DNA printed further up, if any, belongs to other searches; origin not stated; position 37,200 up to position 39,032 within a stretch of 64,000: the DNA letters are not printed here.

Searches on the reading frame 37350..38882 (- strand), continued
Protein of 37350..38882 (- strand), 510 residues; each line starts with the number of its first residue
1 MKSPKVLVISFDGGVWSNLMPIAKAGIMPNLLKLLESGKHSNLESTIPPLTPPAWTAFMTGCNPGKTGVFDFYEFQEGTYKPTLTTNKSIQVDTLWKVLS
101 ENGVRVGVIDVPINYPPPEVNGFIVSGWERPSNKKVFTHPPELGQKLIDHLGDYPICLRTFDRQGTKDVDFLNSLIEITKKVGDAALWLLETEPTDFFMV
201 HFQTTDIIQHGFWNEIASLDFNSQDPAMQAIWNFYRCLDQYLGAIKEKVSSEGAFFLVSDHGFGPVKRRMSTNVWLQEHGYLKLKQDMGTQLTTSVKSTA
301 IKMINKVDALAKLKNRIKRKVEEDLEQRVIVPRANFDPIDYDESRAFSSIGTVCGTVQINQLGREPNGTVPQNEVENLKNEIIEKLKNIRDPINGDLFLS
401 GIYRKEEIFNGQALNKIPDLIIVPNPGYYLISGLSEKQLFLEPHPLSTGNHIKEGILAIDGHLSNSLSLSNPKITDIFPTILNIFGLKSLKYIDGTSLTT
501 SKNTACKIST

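Call 19: find_encoding_contigs(protein=P0047, flank=8000, max_places=2)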
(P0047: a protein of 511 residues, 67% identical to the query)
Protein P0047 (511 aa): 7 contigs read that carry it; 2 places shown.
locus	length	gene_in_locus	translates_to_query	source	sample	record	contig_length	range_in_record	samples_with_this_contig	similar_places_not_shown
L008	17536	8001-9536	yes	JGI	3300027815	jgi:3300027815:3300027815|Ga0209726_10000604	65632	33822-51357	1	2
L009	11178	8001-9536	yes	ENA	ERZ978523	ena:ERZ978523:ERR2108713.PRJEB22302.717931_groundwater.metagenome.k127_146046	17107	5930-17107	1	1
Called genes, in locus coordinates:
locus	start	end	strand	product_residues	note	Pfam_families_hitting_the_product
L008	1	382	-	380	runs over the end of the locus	PF05222:AlaDh_PNT_N, PF01262:AlaDh_PNT_C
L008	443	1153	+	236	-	-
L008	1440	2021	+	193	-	PF01726:LexA_DNA_bind (weak), PF00717:Peptidase_S24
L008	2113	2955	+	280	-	PF00085:Thioredoxin (weak)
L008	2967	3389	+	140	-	-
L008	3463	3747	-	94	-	PF02201:SWIB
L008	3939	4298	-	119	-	-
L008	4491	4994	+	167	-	-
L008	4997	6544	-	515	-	PF00171:Aldedh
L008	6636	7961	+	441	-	PF00206:Lyase_1, PF10397:ADSL_C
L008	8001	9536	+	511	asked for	PF01663:Phosphodiest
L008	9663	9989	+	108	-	-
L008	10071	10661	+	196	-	-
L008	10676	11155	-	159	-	PF00210:Ferritin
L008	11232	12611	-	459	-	PF08323:Glyco_transf_5, PF00534:Glycos_transf_1 (weak)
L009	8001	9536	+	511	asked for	PF01663:Phosphodiest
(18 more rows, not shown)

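Call 20: find_encoding_contigs(protein=P0009, flank=8000, max_places=3)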
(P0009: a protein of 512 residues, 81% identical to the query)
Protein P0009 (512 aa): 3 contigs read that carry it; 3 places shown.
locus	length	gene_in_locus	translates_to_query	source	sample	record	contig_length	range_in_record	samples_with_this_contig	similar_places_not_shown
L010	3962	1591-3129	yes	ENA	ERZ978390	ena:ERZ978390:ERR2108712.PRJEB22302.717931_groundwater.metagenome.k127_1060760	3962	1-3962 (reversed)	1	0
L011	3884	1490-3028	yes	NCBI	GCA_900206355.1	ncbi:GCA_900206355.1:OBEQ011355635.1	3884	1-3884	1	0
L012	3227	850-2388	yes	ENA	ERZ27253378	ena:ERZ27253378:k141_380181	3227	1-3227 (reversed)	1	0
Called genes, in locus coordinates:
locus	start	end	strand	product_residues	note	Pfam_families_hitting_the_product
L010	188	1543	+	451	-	PF00206:Lyase_1, PF10397:ADSL_C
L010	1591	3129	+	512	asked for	PF01663:Phosphodiest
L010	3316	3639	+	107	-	-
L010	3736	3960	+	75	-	?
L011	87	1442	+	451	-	PF00206:Lyase_1, PF10397:ADSL_C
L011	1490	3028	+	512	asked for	PF01663:Phosphodiest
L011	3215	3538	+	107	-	-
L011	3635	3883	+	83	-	?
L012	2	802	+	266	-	?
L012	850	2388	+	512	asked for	PF01663:Phosphodiest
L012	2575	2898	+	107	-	-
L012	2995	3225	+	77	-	?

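Call 36: find_related_loci(query=A4, collection=genome_contigs, flank=6000)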
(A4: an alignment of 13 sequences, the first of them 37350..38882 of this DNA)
Query A4 (510 aa) in genome_contigs; peptide patterns used: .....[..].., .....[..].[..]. (x = any residue, [..] = any of these).
199 stretches matched a pattern; 158 encode a relative of the query (tblastn E <= 1e-3); the best 80 are kept; 80 distinct loci.
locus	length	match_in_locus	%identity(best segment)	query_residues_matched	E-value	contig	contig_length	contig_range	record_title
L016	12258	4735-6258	81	2-509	0e+0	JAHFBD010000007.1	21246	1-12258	MAG: Candidatus Melainabacteria bacterium isolate nzgw190 NODE_1476_length_21247_cov_3.177175, whole genome shotgun sequ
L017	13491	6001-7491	72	2-498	0e+0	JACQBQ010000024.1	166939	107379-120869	MAG: Candidatus Melainabacteria bacterium isolate NC_groundwater_946_Pr1_S-0.2um_34_28 Montesol18-Sp2_coassembly_scaffol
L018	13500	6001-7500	72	3-502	0e+0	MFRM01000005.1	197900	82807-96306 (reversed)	MAG: Candidatus Melainabacteria bacterium RIFCSPHIGHO2_02_FULL_34_12 rifcsphigho2_02_scaffold_150, whole genome shotgun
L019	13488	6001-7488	72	2-498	0e+0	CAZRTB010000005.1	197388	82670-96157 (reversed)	MAG TPA_asm: uncultured Gammaproteobacteria bacterium isolate SRP150892_co1_95 genome assembly, contig: NODE_34_length_1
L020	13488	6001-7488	72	2-498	0e+0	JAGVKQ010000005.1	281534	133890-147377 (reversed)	MAG: Candidatus Caenarcanales bacterium isolate SW_12 c_000000016446, whole genome shotgun sequence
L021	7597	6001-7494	63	2-507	0e+0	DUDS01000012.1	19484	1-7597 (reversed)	MAG TPA_asm: Candidatus Melainabacteria bacterium SSGW_16 3300000574.qc.1_(paired)_contig_3712, whole genome shotgun seq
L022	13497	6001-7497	72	4-502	0e+0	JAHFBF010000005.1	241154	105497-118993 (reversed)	MAG: Candidatus Melainabacteria bacterium isolate nzgw192 NODE_38_length_241155_cov_9.232415, whole genome shotgun seque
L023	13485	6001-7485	72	4-498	0e+0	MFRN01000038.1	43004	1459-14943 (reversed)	MAG: Candidatus Melainabacteria bacterium RIFCSPLOWO2_02_FULL_35_15 rifcsplowo2_02_scaffold_608, whole genome shotgun se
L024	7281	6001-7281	37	5-422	9e-89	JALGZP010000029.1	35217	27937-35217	MAG: bacterium isolate M3-30_Bin_374 M3-30_Bin_374_scaffold_2127, whole genome shotgun sequence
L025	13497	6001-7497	34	2-495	2e-88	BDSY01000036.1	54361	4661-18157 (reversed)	Bacterium BMS3Abin06 DNA, contig: NODE_15, whole genome shotgun sequence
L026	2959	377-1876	34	5-501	2e-87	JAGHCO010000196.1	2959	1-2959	MAG: Candidatus Aerophobetes bacterium isolate AUK284 PB_MBMC_238_c_000000000235, whole genome shotgun sequence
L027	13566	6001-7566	33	2-501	4e-83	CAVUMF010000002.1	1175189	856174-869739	MAG: uncultured Verrucomicrobiae bacterium isolate MFD06435.bin.1.72 genome assembly, contig: contig_18659, whole genome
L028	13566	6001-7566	33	2-501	1e-82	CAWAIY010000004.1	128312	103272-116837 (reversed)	MAG: uncultured Verrucomicrobiae bacterium isolate MFD02416.bin.2.223 genome assembly, contig: contig_10376, whole genom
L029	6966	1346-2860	32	5-501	2e-82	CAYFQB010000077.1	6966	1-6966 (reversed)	MAG TPA_asm: uncultured Nitrospiraceae bacterium isolate ERP108616_co1_118 genome assembly, contig: k119_1855129, whole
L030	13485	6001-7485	35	4-499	1e-81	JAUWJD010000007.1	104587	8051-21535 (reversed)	MAG: Chloroflexota bacterium isolate CSMAG_2311 CSMAG_2311_k127_365488_length_104587_cov_17.2209, whole genome shotgun s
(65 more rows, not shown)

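Call 43: find_related_loci(query=A4, collection=metagenome_contigs, flank=6000)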
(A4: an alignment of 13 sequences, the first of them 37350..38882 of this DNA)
Query A4 (510 aa) in metagenome_contigs; peptide patterns used: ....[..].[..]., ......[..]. (x = any residue, [..] = any of these).
600 stretches matched a pattern (row limit reached: there are more); 309 encode a relative of the query (tblastn E <= 1e-3); the best 80 are kept; 80 distinct loci.
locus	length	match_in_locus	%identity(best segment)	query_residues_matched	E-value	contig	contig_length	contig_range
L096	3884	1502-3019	81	4-509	0e+0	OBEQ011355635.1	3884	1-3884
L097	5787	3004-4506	73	2-502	0e+0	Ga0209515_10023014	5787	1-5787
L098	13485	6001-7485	72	4-498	0e+0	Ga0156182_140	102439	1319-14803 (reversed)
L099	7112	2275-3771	72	4-502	0e+0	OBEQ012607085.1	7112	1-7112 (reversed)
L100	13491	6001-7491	71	2-498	0e+0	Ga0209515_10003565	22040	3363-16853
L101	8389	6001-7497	71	2-501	0e+0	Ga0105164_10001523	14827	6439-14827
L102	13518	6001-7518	67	2-507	0e+0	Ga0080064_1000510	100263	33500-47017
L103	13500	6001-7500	72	3-502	0e+0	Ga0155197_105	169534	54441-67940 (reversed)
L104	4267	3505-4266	76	2-255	3e-134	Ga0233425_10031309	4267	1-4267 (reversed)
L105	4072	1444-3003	34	1-499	2e-84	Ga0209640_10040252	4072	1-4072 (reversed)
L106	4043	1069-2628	35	1-499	9e-84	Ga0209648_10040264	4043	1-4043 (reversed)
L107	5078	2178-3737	35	1-499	5e-83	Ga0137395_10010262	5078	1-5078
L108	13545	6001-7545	32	5-499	2e-82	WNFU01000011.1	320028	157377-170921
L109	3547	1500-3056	32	1-498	4e-83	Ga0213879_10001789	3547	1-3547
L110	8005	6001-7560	34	1-499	2e-82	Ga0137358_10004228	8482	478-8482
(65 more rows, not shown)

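Call 52: search_protein_families(library=pfam, proteins=[L020:3764-5818:+, L101:2669-4003:+, L101:4091-5521:+, L022:4723-5958:+, L019:3112-4767:+, L019:4843-5541:+, L019:5545-5931:+, L019:2466-3005:+, L004:16731-17123:+, L017:5669-5962:+], max_evalue=0.1)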
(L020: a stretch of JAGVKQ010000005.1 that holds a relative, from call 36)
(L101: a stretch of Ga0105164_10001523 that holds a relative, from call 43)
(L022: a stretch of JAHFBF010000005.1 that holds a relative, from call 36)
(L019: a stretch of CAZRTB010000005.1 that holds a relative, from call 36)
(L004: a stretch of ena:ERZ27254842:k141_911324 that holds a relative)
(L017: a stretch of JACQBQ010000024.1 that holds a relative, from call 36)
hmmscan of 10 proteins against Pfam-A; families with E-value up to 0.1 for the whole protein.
L020:3764-5818:+ (684 aa): 0 families

L101:2669-4003:+ (444 aa): 0 families

L101:4091-5521:+ (476 aa): 0 families

L022:4723-5958:+ (411 aa): 0 families

L019:3112-4767:+ (551 aa): 0 families

L019:4843-5541:+ (232 aa): 0 families

L019:5545-5931:+ (128 aa): 1 family
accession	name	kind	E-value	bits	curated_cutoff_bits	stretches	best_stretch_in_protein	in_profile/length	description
PF20306.3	Sp-DndD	-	0.095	13.3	27.2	0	91-107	16-32/51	Small protein found in certain Dnd DNA modification systems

L019:2466-3005:+ (179 aa): 1 family
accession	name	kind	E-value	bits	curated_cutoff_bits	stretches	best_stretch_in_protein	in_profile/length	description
PF14022.11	DUF4238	-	0.0067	16.3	27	1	53-174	45-171/281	Protein of unknown function (DUF4238)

L004:16731-17123:+ (130 aa): 0 families

L017:5669-5962:+ (97 aa): 1 family
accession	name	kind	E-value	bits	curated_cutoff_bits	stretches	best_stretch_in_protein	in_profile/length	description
PF00550.31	PP-binding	-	3.8e-08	33.9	20.8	1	39-93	13-67/67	Phosphopantetheine attachment site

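Call 73: search_protein_families(library=padloc, proteins=[window:37350-38882:-, L020:3764-5818:+, L022:4723-5958:+, L019:3112-4767:+, L101:4091-5521:+], max_evalue=0.01)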
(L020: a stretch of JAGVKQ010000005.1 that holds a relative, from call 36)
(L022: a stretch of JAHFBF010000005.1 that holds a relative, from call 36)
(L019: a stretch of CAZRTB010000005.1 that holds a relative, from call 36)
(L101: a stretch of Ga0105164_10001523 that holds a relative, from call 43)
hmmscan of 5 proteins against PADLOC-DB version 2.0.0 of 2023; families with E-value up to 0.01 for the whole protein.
window:37350-38882:- (510 aa): 0 families

L020:3764-5818:+ (684 aa): 0 families

L022:4723-5958:+ (411 aa): 0 families

L019:3112-4767:+ (551 aa): 0 families

L101:4091-5521:+ (476 aa): 0 families

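Call 74: search_protein_families(library=phrogs, proteins=[window:37350-38882:-, L020:3764-5818:+, L022:4723-5958:+, L019:3112-4767:+, L101:4091-5521:+], max_evalue=0.01)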
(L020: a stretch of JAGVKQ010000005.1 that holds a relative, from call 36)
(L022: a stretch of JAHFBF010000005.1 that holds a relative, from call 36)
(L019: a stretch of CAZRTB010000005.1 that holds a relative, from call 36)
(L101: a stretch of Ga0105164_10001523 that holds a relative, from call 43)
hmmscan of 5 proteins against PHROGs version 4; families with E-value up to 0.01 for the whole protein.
window:37350-38882:- (510 aa): 0 families

L020:3764-5818:+ (684 aa): 1 family
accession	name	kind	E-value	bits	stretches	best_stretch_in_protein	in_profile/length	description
phrog_9850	-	unknown function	0.0073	17.2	0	608-650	5-47/63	-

L022:4723-5958:+ (411 aa): 0 families

L019:3112-4767:+ (551 aa): 0 families

L101:4091-5521:+ (476 aa): 0 families

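Call 78: search_solved_structures(query=A4, max_evalue=0.001)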
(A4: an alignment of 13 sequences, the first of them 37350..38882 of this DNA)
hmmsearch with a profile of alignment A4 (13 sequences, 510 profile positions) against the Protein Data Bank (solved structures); distinct sequences matched with E-value up to 0.001: 2.
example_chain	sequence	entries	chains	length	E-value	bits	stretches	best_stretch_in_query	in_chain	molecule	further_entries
3szy_A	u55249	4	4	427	6.4e-07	31.8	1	9-112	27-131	phosphonoacetate hydrolase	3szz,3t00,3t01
3t02_A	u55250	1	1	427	3.4e-06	29.4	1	9-112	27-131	phosphonoacetate hydrolase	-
